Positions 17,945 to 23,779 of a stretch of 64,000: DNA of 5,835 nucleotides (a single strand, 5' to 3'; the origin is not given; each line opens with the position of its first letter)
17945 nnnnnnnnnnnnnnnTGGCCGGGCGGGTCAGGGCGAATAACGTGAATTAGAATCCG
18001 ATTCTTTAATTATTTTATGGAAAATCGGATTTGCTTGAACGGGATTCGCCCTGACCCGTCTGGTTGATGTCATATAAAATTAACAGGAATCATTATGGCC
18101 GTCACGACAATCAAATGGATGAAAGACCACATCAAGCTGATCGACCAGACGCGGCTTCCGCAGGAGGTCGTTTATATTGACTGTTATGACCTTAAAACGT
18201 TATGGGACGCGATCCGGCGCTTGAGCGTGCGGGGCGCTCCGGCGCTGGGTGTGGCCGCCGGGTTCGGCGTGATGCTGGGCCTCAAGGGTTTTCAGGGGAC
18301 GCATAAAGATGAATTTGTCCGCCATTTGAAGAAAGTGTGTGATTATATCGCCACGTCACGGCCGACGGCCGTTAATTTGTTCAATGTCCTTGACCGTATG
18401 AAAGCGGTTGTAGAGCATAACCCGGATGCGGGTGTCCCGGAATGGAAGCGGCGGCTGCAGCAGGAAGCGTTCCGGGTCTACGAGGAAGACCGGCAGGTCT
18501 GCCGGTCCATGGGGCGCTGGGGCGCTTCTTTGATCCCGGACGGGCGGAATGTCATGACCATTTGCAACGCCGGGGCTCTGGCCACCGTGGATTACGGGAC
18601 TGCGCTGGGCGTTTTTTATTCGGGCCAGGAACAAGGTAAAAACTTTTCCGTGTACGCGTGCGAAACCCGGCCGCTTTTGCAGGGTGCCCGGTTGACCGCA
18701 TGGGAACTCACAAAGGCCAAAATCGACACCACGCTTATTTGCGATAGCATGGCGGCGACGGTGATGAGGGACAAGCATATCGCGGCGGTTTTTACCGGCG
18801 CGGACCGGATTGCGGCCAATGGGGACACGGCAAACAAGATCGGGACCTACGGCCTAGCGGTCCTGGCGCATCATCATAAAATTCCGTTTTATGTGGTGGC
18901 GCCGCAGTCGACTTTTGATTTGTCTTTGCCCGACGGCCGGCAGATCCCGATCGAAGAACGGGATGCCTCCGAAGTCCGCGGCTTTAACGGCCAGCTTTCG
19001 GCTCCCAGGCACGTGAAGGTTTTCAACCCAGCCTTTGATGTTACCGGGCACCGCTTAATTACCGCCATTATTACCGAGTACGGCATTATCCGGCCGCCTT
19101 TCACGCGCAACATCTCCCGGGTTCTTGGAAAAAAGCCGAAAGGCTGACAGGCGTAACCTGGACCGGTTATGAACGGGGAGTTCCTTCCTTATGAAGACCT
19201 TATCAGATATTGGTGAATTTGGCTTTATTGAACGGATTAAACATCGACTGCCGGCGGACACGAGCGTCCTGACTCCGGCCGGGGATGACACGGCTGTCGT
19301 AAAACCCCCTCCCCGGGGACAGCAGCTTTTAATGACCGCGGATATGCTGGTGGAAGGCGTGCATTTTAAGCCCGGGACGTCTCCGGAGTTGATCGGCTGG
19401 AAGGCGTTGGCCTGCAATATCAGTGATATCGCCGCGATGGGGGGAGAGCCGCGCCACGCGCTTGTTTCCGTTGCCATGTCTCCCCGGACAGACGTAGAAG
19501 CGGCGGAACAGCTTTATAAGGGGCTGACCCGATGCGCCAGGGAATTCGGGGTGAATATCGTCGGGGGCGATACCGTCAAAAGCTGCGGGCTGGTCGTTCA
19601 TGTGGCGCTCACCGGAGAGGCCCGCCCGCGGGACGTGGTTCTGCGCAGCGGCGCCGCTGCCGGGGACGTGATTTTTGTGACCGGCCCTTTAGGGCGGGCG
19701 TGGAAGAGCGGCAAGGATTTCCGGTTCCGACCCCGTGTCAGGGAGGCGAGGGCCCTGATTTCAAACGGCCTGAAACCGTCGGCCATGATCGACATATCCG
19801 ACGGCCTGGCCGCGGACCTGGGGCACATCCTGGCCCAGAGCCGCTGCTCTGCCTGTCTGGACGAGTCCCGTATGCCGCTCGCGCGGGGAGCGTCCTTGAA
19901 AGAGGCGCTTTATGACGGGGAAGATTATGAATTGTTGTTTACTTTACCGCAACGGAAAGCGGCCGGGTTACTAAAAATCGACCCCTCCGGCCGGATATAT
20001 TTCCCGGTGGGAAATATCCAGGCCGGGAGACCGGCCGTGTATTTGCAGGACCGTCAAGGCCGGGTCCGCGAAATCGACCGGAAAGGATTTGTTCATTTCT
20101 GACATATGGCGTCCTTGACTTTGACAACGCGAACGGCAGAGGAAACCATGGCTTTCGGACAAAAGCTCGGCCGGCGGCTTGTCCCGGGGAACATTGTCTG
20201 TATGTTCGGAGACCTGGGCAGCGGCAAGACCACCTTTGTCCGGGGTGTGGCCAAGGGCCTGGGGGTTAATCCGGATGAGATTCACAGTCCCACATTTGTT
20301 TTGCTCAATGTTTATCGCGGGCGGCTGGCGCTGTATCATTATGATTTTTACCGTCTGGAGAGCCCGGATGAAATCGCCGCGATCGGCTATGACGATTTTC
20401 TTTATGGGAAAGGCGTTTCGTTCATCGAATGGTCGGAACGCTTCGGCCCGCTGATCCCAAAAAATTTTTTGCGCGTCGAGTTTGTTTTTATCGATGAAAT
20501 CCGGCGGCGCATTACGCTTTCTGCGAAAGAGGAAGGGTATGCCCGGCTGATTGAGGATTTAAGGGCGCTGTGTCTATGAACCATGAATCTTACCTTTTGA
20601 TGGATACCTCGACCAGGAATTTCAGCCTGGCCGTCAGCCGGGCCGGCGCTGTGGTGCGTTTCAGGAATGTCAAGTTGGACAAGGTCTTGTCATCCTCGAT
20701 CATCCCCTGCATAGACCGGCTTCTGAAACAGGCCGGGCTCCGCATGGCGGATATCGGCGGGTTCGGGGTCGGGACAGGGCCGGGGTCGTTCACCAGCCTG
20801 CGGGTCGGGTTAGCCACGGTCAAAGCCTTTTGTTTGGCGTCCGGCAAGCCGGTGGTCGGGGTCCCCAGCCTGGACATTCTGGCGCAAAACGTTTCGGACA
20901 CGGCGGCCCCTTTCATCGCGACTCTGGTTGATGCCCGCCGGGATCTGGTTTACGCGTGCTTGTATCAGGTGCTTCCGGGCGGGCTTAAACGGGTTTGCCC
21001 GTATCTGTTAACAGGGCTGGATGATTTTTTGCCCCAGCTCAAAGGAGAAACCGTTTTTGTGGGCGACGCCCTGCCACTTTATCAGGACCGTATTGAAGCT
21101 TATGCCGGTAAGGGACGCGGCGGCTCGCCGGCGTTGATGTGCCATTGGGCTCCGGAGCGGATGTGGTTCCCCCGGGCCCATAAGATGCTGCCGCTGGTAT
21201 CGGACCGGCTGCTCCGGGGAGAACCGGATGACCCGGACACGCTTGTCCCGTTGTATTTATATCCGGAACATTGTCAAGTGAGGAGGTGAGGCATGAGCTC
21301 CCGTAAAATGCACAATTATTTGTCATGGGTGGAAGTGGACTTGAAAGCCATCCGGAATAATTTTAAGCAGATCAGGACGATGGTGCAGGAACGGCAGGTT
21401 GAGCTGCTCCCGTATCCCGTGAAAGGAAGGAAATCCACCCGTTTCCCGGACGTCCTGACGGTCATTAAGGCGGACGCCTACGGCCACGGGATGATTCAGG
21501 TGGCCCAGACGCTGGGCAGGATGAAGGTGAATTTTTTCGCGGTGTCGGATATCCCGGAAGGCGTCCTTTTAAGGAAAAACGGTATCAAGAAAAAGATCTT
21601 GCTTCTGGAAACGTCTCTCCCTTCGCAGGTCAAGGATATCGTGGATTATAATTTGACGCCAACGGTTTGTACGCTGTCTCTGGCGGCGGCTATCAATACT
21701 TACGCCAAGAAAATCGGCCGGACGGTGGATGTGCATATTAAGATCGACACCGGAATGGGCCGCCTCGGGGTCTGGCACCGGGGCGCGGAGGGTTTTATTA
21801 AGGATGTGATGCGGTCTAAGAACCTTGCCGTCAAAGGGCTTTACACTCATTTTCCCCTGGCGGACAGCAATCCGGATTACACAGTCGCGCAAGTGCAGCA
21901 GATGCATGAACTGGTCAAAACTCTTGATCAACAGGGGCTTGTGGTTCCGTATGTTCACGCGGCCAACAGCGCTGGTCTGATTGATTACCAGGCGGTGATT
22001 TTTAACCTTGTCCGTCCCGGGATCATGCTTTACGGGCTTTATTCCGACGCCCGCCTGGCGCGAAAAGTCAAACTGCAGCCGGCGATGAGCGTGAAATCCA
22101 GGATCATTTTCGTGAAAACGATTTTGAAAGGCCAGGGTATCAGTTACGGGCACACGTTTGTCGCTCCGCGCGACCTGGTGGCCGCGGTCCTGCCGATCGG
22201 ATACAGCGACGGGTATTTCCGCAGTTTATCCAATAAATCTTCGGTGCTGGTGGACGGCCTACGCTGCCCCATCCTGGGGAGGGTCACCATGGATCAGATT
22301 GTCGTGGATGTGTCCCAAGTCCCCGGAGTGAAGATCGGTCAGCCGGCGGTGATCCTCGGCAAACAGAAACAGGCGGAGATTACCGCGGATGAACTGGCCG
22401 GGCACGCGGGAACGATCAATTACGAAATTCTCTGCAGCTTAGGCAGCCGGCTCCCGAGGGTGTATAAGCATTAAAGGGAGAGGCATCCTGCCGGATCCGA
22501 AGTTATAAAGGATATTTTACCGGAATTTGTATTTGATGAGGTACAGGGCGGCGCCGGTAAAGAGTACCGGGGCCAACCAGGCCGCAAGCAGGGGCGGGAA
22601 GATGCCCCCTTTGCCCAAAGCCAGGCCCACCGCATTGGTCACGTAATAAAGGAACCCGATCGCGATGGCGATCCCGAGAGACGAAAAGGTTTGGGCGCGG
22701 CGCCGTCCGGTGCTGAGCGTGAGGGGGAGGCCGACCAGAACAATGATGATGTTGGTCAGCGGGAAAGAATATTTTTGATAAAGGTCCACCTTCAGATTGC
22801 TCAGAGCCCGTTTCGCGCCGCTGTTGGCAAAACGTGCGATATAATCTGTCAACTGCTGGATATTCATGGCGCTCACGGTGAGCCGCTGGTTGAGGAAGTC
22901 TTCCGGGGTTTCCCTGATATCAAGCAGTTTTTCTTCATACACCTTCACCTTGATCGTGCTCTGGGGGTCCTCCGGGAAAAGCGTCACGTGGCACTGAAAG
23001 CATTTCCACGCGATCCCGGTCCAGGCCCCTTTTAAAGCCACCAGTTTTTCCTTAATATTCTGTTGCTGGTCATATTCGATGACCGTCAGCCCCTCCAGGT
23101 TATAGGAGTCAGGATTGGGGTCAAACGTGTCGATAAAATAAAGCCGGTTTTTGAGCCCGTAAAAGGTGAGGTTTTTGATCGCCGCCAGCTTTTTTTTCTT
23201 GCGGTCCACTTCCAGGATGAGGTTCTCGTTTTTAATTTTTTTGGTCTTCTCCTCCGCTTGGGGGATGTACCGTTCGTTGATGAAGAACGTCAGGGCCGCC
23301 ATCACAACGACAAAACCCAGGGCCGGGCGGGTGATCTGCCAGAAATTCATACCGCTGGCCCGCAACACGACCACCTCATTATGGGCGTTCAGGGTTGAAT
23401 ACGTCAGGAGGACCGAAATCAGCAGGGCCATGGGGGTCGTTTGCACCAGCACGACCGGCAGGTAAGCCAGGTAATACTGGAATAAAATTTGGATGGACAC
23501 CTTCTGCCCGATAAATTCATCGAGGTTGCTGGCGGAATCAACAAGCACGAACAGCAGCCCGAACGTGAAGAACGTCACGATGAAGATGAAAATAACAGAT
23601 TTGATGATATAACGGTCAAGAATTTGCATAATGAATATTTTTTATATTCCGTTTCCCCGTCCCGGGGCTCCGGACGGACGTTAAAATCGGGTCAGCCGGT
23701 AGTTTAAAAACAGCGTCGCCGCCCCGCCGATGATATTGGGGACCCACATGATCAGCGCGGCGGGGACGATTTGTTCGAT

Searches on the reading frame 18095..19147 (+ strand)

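Call 54: search_protein_families(library=pfam, proteins=[window:18095-19147:+], max_evalue=0.001)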
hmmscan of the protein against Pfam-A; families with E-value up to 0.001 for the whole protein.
window:18095-19147:+ (350 aa): 1 family
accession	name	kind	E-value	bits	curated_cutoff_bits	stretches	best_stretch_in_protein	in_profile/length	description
PF01008.23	IF-2B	-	3.8e-88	295.8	22.4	1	45-334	2-280/280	Initiation factor 2 subunit family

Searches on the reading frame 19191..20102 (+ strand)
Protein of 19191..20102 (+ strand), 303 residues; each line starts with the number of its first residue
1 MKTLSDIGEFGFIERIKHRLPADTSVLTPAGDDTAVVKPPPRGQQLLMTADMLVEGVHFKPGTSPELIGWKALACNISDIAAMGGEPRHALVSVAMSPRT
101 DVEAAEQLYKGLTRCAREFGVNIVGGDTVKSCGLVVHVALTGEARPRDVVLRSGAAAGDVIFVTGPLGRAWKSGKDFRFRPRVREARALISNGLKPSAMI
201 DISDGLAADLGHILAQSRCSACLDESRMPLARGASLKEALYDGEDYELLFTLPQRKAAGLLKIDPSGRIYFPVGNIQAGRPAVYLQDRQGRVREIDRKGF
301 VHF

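Call 54: search_protein_families(library=pfam, proteins=[window:19191-20102:+], max_evalue=0.001)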
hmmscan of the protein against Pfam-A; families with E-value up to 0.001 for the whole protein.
window:19191-20102:+ (303 aa): 2 families
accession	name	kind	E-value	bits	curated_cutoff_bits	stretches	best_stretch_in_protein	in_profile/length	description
PF00586.29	AIRS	-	2.7e-28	99.1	24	1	31-143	1-111/112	AIR synthase related protein, N-terminal domain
PF02769.27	AIRS_C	-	2.6e-05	24.9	23.1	1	177-263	42-130/156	AIR synthase related protein, C-terminal domain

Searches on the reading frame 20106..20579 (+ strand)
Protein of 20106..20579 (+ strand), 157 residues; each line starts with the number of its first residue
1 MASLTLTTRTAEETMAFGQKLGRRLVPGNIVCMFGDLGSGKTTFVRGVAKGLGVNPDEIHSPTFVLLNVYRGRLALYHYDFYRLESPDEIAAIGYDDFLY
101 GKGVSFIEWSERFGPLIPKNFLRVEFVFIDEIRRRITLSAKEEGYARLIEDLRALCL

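Call 54: search_protein_families(library=pfam, proteins=[window:20106-20579:+], max_evalue=0.001)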
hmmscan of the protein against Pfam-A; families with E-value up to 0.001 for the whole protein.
window:20106-20579:+ (157 aa): 1 family
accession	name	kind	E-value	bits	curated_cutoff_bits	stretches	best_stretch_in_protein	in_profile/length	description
PF02367.23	TsaE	-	5.9e-37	126.9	26.6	1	9-128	2-120/128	Threonylcarbamoyl adenosine biosynthesis protein TsaE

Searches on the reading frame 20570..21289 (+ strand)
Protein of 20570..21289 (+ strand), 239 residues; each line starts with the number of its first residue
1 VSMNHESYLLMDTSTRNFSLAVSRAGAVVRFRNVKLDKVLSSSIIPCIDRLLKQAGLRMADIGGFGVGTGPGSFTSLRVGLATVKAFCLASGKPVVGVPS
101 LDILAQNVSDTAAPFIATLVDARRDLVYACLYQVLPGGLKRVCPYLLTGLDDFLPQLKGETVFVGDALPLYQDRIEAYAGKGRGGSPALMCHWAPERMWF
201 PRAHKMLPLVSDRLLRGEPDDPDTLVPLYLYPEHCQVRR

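Call 54: search_protein_families(library=pfam, proteins=[window:20570-21289:+], max_evalue=0.001)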
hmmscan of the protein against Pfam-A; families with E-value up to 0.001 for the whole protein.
window:20570-21289:+ (239 aa): 1 family
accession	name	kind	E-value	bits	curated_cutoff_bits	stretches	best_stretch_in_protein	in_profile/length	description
PF00814.31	TsaD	-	1.6e-25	90.8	24.8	1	41-144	30-138/264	tRNA N6-adenosine threonylcarbamoyltransferase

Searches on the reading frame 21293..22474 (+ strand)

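Call 54: search_protein_families(library=pfam, proteins=[window:21293-22474:+], max_evalue=0.001)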
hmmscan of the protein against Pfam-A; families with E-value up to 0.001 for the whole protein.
window:21293-22474:+ (393 aa): 2 families
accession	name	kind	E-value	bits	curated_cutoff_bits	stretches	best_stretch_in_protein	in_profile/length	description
PF01168.26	Ala_racemase_N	-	3.8e-63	213.6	24.1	1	16-250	2-219/220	Alanine racemase, N-terminal domain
PF00842.27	Ala_racemase_C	-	3.7e-48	162.7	25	1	264-391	1-127/127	Alanine racemase, C-terminal domain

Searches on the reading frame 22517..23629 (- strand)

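Call 54: search_protein_families(library=pfam, proteins=[window:22517-23629:-], max_evalue=0.001)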
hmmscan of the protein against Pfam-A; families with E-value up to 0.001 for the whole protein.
window:22517-23629:- (370 aa): 1 family
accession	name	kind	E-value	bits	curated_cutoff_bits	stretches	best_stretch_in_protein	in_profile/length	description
PF03739.19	LptF_LptG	-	4.1e-81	273.2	27.9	1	6-366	1-352/353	Lipopolysaccharide export system permease LptF/LptG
